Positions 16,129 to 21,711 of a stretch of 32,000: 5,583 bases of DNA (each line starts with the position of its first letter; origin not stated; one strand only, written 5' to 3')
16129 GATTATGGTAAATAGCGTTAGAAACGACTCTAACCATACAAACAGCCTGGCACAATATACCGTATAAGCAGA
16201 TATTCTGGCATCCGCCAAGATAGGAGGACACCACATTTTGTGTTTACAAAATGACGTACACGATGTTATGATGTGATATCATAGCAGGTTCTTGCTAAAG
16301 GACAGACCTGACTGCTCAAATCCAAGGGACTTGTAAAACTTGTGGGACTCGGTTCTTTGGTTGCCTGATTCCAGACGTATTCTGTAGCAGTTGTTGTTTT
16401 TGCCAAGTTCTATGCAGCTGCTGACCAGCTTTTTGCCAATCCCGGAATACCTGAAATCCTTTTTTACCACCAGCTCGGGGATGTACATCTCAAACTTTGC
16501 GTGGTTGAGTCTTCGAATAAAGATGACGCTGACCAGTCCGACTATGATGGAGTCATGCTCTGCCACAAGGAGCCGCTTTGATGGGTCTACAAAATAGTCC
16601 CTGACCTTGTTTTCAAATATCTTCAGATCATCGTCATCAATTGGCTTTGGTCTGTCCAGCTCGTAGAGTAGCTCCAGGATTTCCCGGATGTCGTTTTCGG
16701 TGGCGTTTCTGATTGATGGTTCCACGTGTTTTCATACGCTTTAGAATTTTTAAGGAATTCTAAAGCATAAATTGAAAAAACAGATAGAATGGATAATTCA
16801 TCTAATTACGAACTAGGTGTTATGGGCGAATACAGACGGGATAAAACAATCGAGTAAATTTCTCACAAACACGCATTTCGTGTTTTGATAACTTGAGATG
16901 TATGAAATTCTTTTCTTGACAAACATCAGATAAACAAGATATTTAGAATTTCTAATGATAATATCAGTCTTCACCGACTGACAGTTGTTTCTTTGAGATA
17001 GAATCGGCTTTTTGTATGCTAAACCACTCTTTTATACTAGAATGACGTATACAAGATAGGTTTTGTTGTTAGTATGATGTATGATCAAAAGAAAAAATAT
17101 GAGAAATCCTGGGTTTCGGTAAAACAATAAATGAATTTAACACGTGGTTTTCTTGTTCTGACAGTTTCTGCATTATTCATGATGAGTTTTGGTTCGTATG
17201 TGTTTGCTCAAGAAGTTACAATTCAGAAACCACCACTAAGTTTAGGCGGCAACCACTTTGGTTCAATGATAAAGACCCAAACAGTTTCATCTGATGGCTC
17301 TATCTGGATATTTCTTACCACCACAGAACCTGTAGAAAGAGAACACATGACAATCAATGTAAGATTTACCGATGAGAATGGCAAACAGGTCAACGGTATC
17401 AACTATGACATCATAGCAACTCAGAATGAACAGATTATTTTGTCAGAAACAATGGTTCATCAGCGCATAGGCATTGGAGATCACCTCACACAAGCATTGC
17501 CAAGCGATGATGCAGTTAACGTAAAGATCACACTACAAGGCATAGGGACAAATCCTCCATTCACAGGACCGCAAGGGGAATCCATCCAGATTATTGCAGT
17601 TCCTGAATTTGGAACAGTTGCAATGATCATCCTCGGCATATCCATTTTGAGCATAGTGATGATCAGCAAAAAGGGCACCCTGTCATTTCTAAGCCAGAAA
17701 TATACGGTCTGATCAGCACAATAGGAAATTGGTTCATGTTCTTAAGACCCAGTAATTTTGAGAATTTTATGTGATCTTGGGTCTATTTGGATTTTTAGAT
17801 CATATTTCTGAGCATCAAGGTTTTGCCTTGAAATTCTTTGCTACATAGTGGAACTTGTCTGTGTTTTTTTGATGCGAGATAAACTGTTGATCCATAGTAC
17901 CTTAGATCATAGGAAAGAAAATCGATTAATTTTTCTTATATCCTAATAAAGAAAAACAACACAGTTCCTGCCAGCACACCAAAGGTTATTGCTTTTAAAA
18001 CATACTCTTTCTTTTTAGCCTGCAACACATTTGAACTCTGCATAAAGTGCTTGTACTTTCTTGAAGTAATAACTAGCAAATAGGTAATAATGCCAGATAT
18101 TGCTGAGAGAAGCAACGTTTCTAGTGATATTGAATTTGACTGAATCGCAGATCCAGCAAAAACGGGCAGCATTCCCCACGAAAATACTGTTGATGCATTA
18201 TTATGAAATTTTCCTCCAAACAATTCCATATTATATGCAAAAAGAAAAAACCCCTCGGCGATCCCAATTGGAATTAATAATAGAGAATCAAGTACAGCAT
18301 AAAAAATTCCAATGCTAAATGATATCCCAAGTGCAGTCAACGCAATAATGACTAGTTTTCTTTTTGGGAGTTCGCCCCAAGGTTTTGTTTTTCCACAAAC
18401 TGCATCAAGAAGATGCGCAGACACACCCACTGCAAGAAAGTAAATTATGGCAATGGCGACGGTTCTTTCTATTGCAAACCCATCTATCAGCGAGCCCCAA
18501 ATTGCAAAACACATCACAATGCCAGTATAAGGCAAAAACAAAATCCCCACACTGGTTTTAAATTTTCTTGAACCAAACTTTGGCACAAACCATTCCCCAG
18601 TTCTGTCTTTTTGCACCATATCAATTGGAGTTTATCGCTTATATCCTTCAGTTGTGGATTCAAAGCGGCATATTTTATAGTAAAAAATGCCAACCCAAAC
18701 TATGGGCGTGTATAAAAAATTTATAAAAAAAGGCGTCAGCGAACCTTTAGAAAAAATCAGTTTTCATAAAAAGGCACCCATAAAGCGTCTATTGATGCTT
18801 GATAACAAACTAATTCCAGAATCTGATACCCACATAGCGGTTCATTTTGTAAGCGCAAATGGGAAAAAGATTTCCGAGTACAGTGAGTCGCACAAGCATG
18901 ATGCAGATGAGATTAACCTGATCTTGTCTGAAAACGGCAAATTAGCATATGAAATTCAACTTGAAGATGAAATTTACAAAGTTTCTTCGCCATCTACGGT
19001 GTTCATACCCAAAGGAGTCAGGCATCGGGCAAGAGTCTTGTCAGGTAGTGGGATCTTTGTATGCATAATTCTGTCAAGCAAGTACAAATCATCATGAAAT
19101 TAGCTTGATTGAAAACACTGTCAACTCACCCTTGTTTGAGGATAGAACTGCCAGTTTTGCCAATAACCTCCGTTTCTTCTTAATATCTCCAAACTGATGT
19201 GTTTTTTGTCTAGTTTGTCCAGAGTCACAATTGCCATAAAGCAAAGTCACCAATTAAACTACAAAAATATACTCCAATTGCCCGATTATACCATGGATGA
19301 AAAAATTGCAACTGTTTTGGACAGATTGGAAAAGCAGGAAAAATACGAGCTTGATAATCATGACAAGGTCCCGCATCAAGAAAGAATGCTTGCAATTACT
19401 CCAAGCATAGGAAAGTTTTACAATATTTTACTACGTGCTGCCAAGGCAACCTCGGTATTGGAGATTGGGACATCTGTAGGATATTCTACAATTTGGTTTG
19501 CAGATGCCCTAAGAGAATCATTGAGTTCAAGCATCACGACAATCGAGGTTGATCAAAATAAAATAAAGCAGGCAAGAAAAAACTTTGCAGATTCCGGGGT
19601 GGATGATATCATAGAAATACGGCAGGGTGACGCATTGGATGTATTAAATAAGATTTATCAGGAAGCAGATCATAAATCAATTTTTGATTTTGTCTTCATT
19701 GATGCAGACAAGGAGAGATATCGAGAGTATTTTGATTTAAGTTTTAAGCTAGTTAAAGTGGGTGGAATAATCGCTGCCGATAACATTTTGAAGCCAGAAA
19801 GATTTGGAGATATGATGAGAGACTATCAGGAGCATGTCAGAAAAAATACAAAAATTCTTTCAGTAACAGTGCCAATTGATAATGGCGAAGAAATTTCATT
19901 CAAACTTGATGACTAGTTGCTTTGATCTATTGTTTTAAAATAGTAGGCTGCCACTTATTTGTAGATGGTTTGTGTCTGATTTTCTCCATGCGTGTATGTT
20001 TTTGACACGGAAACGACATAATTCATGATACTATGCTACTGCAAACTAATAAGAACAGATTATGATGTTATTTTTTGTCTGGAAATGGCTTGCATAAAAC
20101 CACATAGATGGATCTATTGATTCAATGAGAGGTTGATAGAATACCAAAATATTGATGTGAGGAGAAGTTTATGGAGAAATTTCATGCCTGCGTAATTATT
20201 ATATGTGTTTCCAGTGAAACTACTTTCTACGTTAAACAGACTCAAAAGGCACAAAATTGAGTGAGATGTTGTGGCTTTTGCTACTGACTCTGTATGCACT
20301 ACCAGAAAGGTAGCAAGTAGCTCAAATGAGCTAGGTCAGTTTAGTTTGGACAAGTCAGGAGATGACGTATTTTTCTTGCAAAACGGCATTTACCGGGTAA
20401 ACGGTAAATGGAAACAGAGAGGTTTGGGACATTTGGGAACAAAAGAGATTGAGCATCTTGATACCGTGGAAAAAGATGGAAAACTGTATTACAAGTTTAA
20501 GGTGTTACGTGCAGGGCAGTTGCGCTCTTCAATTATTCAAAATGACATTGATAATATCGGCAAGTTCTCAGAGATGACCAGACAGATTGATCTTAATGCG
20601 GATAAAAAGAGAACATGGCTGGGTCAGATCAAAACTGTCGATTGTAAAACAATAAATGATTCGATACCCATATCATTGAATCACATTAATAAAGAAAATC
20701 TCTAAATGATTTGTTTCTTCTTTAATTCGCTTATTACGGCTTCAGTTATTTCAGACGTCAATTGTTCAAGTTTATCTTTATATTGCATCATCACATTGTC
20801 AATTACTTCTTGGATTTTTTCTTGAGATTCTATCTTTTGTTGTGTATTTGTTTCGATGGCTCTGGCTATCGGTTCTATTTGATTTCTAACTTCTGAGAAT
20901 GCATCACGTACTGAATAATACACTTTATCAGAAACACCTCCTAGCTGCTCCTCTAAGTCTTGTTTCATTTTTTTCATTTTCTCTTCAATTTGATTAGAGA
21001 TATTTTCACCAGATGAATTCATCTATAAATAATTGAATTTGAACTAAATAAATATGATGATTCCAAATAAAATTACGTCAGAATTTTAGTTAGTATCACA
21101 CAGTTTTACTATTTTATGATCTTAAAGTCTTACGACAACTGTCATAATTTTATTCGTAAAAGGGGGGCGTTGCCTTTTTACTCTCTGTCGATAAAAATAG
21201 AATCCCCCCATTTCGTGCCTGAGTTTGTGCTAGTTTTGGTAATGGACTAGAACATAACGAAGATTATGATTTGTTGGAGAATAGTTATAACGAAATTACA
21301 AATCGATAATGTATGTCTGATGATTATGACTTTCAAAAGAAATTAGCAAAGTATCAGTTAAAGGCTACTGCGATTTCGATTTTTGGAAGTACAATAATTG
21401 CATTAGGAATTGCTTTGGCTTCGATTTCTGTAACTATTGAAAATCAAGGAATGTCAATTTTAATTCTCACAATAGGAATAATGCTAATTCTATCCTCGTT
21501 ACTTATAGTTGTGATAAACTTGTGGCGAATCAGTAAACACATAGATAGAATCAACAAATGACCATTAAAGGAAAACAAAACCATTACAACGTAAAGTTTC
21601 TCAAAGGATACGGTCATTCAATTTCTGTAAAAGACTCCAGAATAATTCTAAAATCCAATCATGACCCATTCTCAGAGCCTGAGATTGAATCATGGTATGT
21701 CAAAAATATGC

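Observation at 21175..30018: Stand-alone Cas1 plus family-B polymerase in a TIR-bounded, target-duplicating 8.8-kb element: a Cas1-mobilised self-synthesising transposon (casposon)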

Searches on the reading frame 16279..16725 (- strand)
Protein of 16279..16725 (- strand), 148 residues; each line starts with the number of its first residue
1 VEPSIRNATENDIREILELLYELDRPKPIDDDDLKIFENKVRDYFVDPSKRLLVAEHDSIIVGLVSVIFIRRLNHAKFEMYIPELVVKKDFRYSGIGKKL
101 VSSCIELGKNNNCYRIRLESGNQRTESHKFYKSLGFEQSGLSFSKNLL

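Call 32: search_protein_families(library=padloc, proteins=[window:16279-16725:-], max_evalue=0.01)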
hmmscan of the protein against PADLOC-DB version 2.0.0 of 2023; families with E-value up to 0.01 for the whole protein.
window:16279-16725:- (148 aa): 0 families

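Call 33: search_protein_families(library=pfam, proteins=[window:16279-16725:-], max_evalue=0.001)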
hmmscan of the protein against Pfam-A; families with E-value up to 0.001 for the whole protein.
window:16279-16725:- (148 aa): 4 families
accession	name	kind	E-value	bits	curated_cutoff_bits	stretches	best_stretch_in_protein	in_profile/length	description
PF00583.31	Acetyltransf_1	-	8e-17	62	20.7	1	20-136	4-116/116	Acetyltransferase (GNAT) family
PF13508.13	Acetyltransf_7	-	1.1e-12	48.6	27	1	49-138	2-84/84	Acetyltransferase (GNAT) domain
PF13673.13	Acetyltransf_10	-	7.6e-12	45.8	23.6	1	40-146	21-117/128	Acetyltransferase (GNAT) domain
PF13420.13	Acetyltransf_4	-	9.4e-06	26.2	24.3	1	5-140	1-138/155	Acetyltransferase (GNAT) domain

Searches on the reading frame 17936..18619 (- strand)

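Call 8: search_protein_families(library=pfam, proteins=[window:17936-18619:-], max_evalue=0.01)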
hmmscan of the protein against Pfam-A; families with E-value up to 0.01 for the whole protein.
window:17936-18619:- (227 aa): 2 families
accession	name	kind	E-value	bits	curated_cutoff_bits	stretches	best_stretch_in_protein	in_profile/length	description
PF12666.12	PrgI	-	0.0055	17.7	27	0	77-127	10-61/91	PrgI family protein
PF01040.23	UbiA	-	0.0069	16.1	34.2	0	81-185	61-160/250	UbiA prenyltransferase family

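Call 32: search_protein_families(library=padloc, proteins=[window:17936-18619:-], max_evalue=0.01)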
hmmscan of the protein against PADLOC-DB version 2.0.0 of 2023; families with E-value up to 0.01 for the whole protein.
window:17936-18619:- (227 aa): 0 families

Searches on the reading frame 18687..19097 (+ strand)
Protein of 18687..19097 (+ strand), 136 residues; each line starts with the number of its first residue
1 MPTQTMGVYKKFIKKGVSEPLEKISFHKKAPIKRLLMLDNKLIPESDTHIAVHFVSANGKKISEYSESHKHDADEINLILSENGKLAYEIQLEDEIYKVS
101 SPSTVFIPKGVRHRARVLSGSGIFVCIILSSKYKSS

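Call 8: search_protein_families(library=pfam, proteins=[window:18687-19097:+], max_evalue=0.01)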
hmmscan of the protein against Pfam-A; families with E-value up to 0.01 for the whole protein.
window:18687-19097:+ (136 aa): 2 families
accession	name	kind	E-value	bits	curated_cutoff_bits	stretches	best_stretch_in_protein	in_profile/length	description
PF03079.20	ARD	-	0.00051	20.7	27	1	59-114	78-134/157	ARD/ARD' family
PF07883.17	Cupin_2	-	0.0031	17.6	27.2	1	65-119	10-60/70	Cupin domain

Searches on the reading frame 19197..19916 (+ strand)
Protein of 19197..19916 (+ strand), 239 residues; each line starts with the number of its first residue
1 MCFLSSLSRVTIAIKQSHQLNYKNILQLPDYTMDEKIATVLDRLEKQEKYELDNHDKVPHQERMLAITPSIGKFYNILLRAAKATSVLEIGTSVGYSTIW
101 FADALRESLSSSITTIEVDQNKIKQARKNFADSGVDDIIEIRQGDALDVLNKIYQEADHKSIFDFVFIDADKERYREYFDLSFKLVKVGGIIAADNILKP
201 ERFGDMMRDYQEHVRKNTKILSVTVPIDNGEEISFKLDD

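Call 8: search_protein_families(library=pfam, proteins=[window:19197-19916:+], max_evalue=0.01)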
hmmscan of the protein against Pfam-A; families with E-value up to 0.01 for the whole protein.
window:19197-19916:+ (239 aa): 13 families
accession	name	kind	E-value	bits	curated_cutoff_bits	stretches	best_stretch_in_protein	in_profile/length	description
PF01596.23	Methyltransf_3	-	1.9e-32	112.7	22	1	62-209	23-164/204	O-methyltransferase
PF13578.12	Methyltransf_24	-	1.2e-15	58.7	26.3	1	88-197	1-105/105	Methyltransferase domain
PF13847.12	Methyltransf_31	-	5.5e-08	33.1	27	1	83-216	3-124/145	Methyltransferase domain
PF13649.12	Methyltransf_25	-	7.1e-06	27.1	27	1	87-190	1-97/97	Methyltransferase domain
PF02353.26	CMAS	-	7.5e-05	22.6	27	1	84-207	63-177/273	Mycolic acid cyclopropane synthetase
PF01135.25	PCMT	-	0.00013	22.3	20.3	1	71-145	61-132/210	Protein-L-isoaspartate(D-aspartate) O-methyltransferase (PCMT)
PF01564.23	Spermine_synth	-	0.00022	21.3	22.9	1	111-229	43-167/186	Spermine/spermidine synthase domain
PF09445.16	Methyltransf_15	-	0.00024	21.2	22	1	95-168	12-77/165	RNA cap guanine-N2 methyltransferase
PF12847.13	Methyltransf_18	-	0.00034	21.1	27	1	83-152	14-80/151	Methyltransferase domain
PF04816.18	TrmK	-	0.00045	20.2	27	1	104-152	15-63/205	tRNA (adenine(22)-N(1))-methyltransferase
PF08241.18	Methyltransf_11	-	0.0021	19.1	21.2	1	88-149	1-54/95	Methyltransferase domain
PF08704.16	GCD14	-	0.0045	17.1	26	1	77-169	34-120/247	tRNA methyltransferase complex GCD14 subunit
PF05175.20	MTS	-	0.006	16.7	23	1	81-151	29-95/170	Methyltransferase small domain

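Call 32: search_protein_families(library=padloc, proteins=[window:19197-19916:+], max_evalue=0.01)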
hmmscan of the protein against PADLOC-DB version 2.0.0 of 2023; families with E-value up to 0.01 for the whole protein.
window:19197-19916:+ (239 aa): 1 family
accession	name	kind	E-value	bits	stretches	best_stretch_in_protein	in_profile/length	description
PDLC04134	mad2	-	1.7e-19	68.1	1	49-217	257-416/492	mads_2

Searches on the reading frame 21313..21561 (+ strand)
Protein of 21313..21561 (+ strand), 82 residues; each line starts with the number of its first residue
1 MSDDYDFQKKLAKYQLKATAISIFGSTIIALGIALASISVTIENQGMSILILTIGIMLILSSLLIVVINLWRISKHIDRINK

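Call 7: search_protein_families(library=pfam, proteins=[window:21313-21561:+], max_evalue=0.01)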
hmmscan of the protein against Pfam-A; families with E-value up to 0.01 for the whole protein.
window:21313-21561:+ (82 aa): 3 families
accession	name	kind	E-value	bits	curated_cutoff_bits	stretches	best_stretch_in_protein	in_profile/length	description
PF06105.17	Aph-1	-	9.9e-05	22.2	25.6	1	19-75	1-56/231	Aph-1 protein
PF13347.12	MFS_2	-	0.0032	16.5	27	1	1-69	125-193/427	MFS/sugar transport protein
PF18303.6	Saf_2TM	-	0.0064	16.8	29.5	1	7-79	16-93/152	SAVED-fused 2TM effector domain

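Call 31: search_protein_families(library=phrogs, proteins=[window:21313-21561:+], max_evalue=0.01)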
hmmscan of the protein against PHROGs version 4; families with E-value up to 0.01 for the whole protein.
window:21313-21561:+ (82 aa): 0 families
